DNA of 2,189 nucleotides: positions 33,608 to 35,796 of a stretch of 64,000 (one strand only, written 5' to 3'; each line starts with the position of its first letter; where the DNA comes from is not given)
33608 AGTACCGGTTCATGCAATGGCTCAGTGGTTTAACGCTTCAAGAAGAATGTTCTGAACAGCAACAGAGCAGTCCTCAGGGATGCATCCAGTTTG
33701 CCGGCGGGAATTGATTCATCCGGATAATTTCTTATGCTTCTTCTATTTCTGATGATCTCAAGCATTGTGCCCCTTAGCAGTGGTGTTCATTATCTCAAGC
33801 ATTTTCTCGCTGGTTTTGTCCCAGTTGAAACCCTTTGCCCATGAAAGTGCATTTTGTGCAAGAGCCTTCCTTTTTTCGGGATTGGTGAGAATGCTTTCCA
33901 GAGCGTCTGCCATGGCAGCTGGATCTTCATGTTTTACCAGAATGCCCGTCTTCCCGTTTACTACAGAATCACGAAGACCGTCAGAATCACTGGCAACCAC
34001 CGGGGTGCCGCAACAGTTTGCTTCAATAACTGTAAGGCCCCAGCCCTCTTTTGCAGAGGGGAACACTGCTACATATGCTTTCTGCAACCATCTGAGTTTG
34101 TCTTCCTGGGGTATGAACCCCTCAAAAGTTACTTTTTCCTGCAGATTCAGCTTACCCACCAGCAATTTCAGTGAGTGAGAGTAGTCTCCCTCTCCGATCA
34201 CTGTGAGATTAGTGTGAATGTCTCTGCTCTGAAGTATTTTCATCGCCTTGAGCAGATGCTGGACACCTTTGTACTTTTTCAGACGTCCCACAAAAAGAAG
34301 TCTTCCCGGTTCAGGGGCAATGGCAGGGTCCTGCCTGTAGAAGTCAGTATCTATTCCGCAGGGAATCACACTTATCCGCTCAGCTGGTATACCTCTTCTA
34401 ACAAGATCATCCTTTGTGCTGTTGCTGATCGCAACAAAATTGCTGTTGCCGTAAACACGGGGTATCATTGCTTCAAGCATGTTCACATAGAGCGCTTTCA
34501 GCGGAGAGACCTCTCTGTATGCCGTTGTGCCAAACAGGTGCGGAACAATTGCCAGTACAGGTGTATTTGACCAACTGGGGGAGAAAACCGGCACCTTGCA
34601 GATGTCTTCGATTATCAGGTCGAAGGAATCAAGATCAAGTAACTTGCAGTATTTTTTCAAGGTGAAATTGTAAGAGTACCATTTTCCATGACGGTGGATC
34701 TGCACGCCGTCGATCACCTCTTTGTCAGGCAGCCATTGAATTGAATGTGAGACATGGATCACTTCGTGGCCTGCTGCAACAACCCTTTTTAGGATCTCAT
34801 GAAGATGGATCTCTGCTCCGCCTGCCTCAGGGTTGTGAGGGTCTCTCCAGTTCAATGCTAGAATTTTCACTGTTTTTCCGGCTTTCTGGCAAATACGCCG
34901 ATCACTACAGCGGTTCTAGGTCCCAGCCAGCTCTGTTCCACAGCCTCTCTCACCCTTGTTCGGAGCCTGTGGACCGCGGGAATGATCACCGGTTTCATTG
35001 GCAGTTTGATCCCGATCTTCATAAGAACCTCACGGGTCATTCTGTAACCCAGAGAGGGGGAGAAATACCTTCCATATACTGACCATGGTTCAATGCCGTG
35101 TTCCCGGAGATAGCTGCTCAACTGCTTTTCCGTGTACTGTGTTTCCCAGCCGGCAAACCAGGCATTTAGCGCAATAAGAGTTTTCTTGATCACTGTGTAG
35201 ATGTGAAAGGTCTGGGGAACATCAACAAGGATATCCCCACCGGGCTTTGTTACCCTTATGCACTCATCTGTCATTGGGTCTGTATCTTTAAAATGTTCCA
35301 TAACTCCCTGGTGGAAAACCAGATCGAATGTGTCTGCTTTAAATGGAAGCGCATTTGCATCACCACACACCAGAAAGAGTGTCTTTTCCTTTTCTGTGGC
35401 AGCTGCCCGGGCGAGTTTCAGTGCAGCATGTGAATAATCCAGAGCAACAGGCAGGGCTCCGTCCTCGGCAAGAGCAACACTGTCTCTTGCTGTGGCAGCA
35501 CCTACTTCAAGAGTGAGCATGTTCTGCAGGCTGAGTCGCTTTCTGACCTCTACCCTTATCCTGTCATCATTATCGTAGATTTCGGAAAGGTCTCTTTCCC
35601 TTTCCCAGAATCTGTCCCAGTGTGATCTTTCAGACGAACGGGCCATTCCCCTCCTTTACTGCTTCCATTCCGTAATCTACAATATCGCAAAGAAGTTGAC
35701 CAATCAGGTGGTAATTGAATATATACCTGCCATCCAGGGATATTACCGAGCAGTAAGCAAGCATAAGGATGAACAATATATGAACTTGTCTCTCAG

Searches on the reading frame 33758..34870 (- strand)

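Call 45: search_protein_families(library=pfam, proteins=[window:33758-34870:-], max_evalue=0.0001)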
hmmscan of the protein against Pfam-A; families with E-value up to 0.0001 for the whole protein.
window:33758-34870:- (370 aa): 6 families
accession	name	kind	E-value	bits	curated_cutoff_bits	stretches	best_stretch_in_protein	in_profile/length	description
PF00534.26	Glycos_transf_1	-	3.1e-47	160.8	26.4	1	175-342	2-170/172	Glycosyl transferases group 1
PF13692.12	Glyco_trans_1_4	-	5.6e-36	124.3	27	1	190-330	3-142/142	Glycosyl transferases group 1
PF20706.3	GT4-conflict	-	5.4e-17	62.3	26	1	162-356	170-384/385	Family 4 Glycosyltransferase in conflict systems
PF13439.12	Glyco_transf_4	-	4.9e-15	56.4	28.5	1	17-176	2-169/170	Glycosyltransferase Family 4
PF13524.12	Glyco_trans_1_2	-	8.7e-09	35.9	25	1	218-358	15-143/144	Glycosyl transferase-like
PF13579.12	Glyco_trans_4_4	-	4.5e-07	30.8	29.7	1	17-172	1-158/158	Glycosyl transferase 4-like domain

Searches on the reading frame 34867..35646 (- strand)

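Call 45: search_protein_families(library=pfam, proteins=[window:34867-35646:-], max_evalue=0.0001)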
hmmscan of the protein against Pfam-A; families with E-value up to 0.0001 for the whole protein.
window:34867-35646:- (259 aa): 6 families
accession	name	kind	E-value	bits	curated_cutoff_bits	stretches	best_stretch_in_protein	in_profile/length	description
PF08241.18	Methyltransf_11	-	1.4e-18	67.7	21.2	1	46-140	1-94/95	Methyltransferase domain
PF13649.12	Methyltransf_25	-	5.5e-16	59.5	27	1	46-137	2-97/97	Methyltransferase domain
PF13847.12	Methyltransf_31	-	8.3e-13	48.7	27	1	42-145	4-113/145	Methyltransferase domain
PF08242.18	Methyltransf_12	-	1.4e-09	39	30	1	46-138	1-97/98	Methyltransferase domain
PF01209.24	Ubie_methyltran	-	6.8e-07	29.3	20.1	1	67-141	76-151/233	ubiE/COQ5 methyltransferase family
PF13489.12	Methyltransf_23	-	1.7e-05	25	27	1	40-185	21-150/164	Methyltransferase domain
